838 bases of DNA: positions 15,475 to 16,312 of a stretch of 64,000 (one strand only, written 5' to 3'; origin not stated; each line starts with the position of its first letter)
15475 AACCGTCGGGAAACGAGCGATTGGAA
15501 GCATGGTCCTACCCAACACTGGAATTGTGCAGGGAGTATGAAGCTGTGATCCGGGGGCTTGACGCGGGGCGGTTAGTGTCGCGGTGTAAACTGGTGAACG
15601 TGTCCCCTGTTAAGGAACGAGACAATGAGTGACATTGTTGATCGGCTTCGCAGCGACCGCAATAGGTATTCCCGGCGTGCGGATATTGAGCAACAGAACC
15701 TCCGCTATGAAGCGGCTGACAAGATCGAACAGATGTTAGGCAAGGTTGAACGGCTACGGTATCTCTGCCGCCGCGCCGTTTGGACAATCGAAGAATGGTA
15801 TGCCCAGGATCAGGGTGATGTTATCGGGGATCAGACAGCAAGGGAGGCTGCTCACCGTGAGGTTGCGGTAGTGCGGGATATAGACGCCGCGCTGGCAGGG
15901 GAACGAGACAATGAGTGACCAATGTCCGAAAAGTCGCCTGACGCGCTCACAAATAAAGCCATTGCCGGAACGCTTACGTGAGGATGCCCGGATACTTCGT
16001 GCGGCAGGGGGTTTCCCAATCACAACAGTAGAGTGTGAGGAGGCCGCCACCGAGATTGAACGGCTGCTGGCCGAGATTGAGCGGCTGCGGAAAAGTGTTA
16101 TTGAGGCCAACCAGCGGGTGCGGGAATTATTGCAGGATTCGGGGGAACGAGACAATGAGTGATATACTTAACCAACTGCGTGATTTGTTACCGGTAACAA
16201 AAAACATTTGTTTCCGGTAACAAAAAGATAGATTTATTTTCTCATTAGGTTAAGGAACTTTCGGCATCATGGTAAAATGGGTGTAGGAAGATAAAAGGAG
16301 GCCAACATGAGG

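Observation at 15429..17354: Nine copies of a 15-19 bp start-associated junction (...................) stitch together an array of tiny ORFs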

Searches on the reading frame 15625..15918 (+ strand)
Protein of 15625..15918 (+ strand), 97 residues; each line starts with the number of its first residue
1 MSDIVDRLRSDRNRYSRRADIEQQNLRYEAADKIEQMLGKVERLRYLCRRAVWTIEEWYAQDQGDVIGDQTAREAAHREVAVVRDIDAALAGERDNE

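Call 8: search_protein_families(library=pfam, proteins=[window:15625-15918:+], max_evalue=0.1)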
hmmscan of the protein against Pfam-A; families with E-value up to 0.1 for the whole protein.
window:15625-15918:+ (97 aa): 0 families

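Call 10: search_protein_families(library=phrogs, proteins=[window:15625-15918:+], max_evalue=0.01)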
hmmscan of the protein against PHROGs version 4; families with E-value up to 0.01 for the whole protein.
window:15625-15918:+ (97 aa): 0 families

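Call 31: find_related_loci(query=window:15625-15918:+, collection=viral_contigs, flank=5000)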
Query window:15625-15918:+ (97 aa) in viral_contigs; peptide patterns used: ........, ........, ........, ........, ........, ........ (x = any residue, [..] = any of these).
47 stretches matched a pattern; 2 encode a relative of the query (tblastn E <= 1e-3); 2 distinct loci.
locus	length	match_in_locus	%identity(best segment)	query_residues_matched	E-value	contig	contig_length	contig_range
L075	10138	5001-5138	52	1-43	1e-6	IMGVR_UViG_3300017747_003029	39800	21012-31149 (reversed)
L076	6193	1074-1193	48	1-37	4e-5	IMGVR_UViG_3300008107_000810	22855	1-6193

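Call 43: search_dna_similar(query=window:15625-15918:+, collection=phages, mode=protein, max_rows=15, max_evalue=0.01)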
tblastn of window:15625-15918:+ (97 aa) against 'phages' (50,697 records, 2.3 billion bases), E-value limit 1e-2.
No match.

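Call 69: find_related_loci(query=A4, collection=viral_contigs, flank=5000)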
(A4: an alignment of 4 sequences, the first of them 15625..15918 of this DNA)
Query A4 (97 aa) in viral_contigs; peptide patterns used: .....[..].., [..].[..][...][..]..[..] (x = any residue, [..] = any of these).
600 stretches matched a pattern (row limit reached: there are more); 1 encode a relative of the query (tblastn E <= 1e-3); 1 distinct loci.
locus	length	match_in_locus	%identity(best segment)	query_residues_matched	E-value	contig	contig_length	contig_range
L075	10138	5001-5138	52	1-43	7e-7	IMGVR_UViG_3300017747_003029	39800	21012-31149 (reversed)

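Call 70: find_homologous_proteins(query=A3, max_evalue=0.001)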
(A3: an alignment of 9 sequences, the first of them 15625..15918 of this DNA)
Query A3 (9 sequences) (97 aa, profile of the alignment): 2901 proteins with E <= 0.001 among 8000 candidates; the best 120 are listed.
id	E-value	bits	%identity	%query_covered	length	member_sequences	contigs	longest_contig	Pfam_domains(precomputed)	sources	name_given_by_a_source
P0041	6.5e-23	99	35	60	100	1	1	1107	-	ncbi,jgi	jgi:hypothetical protein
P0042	1.4e-21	95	48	38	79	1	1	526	-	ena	-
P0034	6.8e-21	92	100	100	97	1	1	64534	-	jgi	-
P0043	1.0e-20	92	48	38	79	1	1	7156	-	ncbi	-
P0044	3.8e-18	84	43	38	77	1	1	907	-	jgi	jgi:hypothetical protein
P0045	3.8e-18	84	41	38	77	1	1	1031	-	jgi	-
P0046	2.2e-17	81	41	38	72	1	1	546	-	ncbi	-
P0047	4.8e-17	80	35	64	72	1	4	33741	-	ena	-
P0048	4.9e-17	80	82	11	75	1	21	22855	-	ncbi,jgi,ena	jgi:hypothetical protein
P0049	7.8e-17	79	45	38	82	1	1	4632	-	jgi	-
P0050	8.2e-17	79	37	36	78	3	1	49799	-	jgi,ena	jgi:hypothetical protein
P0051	1.3e-16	79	38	38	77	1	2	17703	-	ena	-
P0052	1.6e-16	78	41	38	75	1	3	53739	-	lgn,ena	-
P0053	9.1e-16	76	38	38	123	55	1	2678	-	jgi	-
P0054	1.8e-15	75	-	-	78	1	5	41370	-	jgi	jgi:hypothetical protein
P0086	3.0e-12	65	45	45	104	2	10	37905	-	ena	-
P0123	7.2e-11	60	30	63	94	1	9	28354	-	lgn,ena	-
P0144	4.3e-10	58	42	37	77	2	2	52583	-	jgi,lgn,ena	jgi:hypothetical protein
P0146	6.3e-10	57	30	58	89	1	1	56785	-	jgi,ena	jgi:hypothetical protein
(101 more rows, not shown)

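Call 71: find_encoding_contigs(protein=P0050, flank=6000, max_places=1)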
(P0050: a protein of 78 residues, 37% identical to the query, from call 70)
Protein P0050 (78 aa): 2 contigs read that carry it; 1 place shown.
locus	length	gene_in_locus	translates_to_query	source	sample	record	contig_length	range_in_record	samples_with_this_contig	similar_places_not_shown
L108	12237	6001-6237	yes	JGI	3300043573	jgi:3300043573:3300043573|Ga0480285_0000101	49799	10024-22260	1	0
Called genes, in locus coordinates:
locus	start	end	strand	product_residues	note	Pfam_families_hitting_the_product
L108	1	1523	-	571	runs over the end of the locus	PF13662:Toprim_4 (weak), PF13155:Toprim_2, PF03796:DnaB_C, PF06745:ATPase (weak), PF13481:AAA_25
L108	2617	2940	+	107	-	-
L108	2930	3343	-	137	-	PF05866:RusA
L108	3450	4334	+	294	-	-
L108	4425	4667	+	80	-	-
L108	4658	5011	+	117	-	-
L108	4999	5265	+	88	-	-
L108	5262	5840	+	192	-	PF13576:Pentapeptide_3 (faint), PF13599:Pentapeptide_4 (faint), PF00805:Pentapeptide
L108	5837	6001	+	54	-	-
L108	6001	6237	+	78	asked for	-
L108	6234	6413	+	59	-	-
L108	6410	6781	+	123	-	-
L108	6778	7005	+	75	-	-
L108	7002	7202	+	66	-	-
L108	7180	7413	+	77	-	-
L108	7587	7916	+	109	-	-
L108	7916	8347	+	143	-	PF07486:Hydrolase_2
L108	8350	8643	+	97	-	PF12802:MarR_2 (weak), PF01047:MarR (weak)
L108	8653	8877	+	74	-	-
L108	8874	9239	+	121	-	PF01503:PRA-PH (weak)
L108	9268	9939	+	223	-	PF04404:ERF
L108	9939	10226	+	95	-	-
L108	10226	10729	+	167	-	-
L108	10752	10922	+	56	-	-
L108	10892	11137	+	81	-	-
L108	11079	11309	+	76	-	-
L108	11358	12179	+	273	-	-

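Call 72: find_encoding_contigs(protein=P0052, flank=6000, max_places=1)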
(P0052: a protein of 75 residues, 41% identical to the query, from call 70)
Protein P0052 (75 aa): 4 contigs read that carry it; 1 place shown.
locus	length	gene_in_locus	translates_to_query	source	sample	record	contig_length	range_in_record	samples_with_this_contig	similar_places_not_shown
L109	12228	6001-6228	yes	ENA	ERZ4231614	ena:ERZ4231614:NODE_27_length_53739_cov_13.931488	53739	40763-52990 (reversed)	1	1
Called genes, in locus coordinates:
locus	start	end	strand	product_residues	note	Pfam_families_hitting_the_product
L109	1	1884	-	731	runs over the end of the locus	PF13481:AAA_25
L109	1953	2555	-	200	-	PF10991:Enc34_ssDNA-bd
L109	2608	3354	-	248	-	-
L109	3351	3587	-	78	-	-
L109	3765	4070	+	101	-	-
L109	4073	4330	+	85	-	-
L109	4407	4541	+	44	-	-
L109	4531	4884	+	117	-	-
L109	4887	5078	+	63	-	-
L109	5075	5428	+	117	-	-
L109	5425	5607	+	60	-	-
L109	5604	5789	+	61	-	-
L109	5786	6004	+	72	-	-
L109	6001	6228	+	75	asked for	-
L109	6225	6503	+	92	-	-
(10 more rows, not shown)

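Call 73: find_encoding_contigs(protein=P0047, flank=6000, max_places=1)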
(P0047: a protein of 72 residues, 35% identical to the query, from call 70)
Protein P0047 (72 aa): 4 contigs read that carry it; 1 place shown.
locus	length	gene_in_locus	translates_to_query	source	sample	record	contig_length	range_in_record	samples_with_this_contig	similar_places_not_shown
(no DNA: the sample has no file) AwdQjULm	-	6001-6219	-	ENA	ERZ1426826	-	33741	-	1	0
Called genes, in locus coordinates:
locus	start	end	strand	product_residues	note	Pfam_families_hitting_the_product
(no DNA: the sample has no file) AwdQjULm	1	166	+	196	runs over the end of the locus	PF19474:DUF6011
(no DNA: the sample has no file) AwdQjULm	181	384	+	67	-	-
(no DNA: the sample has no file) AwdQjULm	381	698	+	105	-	PF27050:Phage_P22_Y8K6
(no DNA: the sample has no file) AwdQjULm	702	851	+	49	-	-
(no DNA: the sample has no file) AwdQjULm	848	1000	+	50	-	-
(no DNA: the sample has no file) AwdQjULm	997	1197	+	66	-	-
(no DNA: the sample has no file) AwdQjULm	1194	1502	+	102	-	-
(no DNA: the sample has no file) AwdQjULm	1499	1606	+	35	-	-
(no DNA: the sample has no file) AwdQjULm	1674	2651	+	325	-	-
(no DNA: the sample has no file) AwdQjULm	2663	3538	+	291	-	PF11348:DUF3150 (weak)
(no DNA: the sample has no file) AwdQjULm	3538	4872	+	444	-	PF13203:DUF2201_N, PF09967:DUF2201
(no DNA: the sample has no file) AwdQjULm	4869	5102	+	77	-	-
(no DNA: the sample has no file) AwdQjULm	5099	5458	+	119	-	-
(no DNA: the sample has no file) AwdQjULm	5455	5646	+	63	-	-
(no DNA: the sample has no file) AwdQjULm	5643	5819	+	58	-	-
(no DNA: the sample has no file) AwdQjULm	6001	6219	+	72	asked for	-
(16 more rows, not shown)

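Call 74: find_encoding_contigs(protein=P0144, flank=6000, max_places=1)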
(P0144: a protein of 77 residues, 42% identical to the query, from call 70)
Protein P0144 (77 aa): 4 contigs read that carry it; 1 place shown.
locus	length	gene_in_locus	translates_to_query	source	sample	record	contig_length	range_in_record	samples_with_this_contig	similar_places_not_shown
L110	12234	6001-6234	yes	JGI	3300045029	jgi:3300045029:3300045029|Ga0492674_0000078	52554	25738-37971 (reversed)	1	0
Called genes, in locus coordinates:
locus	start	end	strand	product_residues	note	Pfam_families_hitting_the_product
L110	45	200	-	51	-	-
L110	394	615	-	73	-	-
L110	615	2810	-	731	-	PF13481:AAA_25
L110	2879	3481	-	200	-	PF10991:Enc34_ssDNA-bd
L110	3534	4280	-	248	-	-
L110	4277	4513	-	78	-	-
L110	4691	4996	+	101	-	-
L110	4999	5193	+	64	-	-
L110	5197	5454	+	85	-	-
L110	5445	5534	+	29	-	-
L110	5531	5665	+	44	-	-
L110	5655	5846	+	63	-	-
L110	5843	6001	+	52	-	-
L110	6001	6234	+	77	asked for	-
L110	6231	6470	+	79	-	PF23978:DUF7303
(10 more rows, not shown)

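Call 92: find_encoding_contigs(protein=P0146, flank=6000, max_places=1)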
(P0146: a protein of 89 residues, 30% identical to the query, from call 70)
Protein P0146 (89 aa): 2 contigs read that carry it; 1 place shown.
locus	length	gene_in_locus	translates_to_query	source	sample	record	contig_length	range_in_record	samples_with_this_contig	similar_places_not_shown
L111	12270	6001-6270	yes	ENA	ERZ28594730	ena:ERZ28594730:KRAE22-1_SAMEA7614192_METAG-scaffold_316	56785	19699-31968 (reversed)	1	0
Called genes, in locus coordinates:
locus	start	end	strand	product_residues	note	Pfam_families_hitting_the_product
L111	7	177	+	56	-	-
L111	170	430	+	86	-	-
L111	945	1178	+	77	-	-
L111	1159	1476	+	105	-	-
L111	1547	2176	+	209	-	-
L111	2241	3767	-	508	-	PF13155:Toprim_2, PF13662:Toprim_4 (weak), PF03796:DnaB_C, PF06745:ATPase (weak), PF13481:AAA_25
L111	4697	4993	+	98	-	PF13876:Phage_gp49_66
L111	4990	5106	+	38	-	-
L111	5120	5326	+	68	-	-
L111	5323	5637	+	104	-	PF14354:Lar_restr_allev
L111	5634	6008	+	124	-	-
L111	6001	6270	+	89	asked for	-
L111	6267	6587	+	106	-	-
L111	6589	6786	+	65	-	-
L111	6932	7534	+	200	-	PF00805:Pentapeptide, PF13599:Pentapeptide_4 (faint), PF00805:Pentapeptide, PF13576:Pentapeptide_3 (weak)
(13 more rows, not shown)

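Call 93: find_encoding_contigs(protein=P0086, flank=6000, max_places=1)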
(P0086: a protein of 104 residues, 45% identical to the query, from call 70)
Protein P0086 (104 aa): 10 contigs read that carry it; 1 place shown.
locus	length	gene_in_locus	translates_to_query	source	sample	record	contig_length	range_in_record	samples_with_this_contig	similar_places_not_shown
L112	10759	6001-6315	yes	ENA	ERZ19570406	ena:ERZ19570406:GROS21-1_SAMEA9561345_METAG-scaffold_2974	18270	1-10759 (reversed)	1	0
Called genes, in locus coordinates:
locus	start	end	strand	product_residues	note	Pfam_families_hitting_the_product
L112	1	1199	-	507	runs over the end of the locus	-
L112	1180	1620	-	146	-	-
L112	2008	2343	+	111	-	-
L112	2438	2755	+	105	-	-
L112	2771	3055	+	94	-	-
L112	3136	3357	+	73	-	PF23907:DUF7249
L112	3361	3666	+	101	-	PF27050:Phage_P22_Y8K6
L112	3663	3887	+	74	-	-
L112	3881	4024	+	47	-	-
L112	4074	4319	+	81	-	-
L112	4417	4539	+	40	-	-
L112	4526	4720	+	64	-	-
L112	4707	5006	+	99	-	-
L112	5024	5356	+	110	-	-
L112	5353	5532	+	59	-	-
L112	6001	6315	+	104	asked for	-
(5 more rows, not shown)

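Call 94: find_encoding_contigs(protein=P0123, flank=6000, max_places=1)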
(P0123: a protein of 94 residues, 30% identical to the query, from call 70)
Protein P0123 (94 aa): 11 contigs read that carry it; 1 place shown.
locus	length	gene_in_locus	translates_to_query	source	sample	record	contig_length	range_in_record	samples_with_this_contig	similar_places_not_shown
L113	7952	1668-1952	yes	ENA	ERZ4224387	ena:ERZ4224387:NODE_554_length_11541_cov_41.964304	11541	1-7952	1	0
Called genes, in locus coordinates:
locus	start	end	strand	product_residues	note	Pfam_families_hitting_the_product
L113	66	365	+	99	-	-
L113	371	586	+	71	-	-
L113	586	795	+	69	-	-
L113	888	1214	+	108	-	-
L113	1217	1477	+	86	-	-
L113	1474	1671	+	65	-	-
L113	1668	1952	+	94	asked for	-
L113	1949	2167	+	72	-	-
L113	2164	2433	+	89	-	-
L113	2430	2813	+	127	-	-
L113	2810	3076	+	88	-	-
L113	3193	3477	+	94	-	PF22381:Staph_reg_Sar_Rot, PF13463:HTH_27, PF01022:HTH_5 (weak), PF01047:MarR, PF12802:MarR_2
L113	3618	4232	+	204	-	-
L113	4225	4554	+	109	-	-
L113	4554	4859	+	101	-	PF13560:HTH_31 (weak), PF01381:HTH_3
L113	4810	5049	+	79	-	-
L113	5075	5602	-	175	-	PF05838:Glyco_hydro_108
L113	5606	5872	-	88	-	PF07883:Cupin_2 (weak)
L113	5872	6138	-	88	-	-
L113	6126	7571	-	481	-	PF21722:Gly_rich_2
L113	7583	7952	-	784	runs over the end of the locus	-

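Call 98: search_solved_structures(query=A6, max_evalue=1)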
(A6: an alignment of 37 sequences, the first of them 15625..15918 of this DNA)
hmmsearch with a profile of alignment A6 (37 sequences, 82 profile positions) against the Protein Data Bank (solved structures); distinct sequences matched with E-value up to 1: 18.
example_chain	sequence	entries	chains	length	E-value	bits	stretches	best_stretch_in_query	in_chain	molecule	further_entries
8q7r_U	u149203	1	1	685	0.00024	24.8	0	4-42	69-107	Ubiquitin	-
8pql_U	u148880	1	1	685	0.00025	24.7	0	4-42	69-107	Ubiquitin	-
8pql_E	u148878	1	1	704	0.00031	24.4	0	4-42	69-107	Polyubiquitin-C,Nucleotide exchange factor SIL1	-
7wbn_A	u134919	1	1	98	0.012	19.4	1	31-60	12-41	RevCC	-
2qa7_A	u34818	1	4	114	0.093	16.5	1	18-60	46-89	Huntingtin-interacting protein 1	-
3i00_A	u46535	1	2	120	0.093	16.5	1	18-60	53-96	Huntingtin-interacting protein 1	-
4bgn_A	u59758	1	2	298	0.12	16.2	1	28-58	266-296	VOLTAGE-GATED SODIUM CHANNEL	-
1hf9_A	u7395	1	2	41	0.15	15.8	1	31-55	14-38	ATPASE INHIBITOR (MITOCHONDRIAL)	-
8ia3_A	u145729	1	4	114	0.25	15.1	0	14-75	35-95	Upstream stimulatory factor 2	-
9okb_O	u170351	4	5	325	0.27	15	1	23-58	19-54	Centromere protein O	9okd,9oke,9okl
1efx_A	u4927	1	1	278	0.36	14.6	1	20-60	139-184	HLA-CW3 (HEAVY CHAIN)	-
5b83_A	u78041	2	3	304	0.45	14.3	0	4-42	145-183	tetra ubiquitin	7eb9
7yui_A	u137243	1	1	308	0.47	14.2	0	4-42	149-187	Polyubiquitin-C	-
3w39_A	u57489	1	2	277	0.57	13.9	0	20-60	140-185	HLA class I histocompatibility antigen, B-52 alpha chain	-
1e27_A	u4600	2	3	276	0.59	13.9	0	20-60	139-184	HLA CLASS I HISTOCOMPATIBILITY ANTIGEN HEAVY CHAIN | HLA class I histocompatibility antigen, B-51 alpha chain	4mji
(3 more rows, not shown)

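Call 104: predict_structure(alignment_id=A6)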
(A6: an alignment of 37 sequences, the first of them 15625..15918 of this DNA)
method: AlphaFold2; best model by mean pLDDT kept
length: 97 residues; sequences in the alignment: 37
mean_pLDDT: 77.8   pTM: 0.55
mean pLDDT of the five models: 77.8, 77.6, 76.9, 76.0, 74.2
residues with pLDDT >= 90: 1; 70-90: 81; 50-70: 12; < 50: 3
segments of 3 or more residues with pLDDT < 50: 95-97
pLDDT, mean of each block of 10 residues (from residue 1): 74 73 84 87 86 83 65 80 84 55
secondary structure, 60 per line:
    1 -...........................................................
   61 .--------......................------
elements in order: H2-61 H70-91

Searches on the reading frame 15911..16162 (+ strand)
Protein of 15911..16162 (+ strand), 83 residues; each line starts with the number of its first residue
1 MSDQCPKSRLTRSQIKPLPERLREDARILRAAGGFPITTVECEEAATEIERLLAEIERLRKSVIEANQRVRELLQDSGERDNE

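Call 8: search_protein_families(library=pfam, proteins=[window:15911-16162:+], max_evalue=0.1)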
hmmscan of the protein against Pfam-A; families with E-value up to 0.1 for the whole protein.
window:15911-16162:+ (83 aa): 1 family
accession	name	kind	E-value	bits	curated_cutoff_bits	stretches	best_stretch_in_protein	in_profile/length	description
PF14193.11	DUF4315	-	0.06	13.8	27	1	49-82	2-35/79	Domain of unknown function (DUF4315)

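Call 10: search_protein_families(library=phrogs, proteins=[window:15911-16162:+], max_evalue=0.01)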
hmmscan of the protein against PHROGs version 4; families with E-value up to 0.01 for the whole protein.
window:15911-16162:+ (83 aa): 0 families
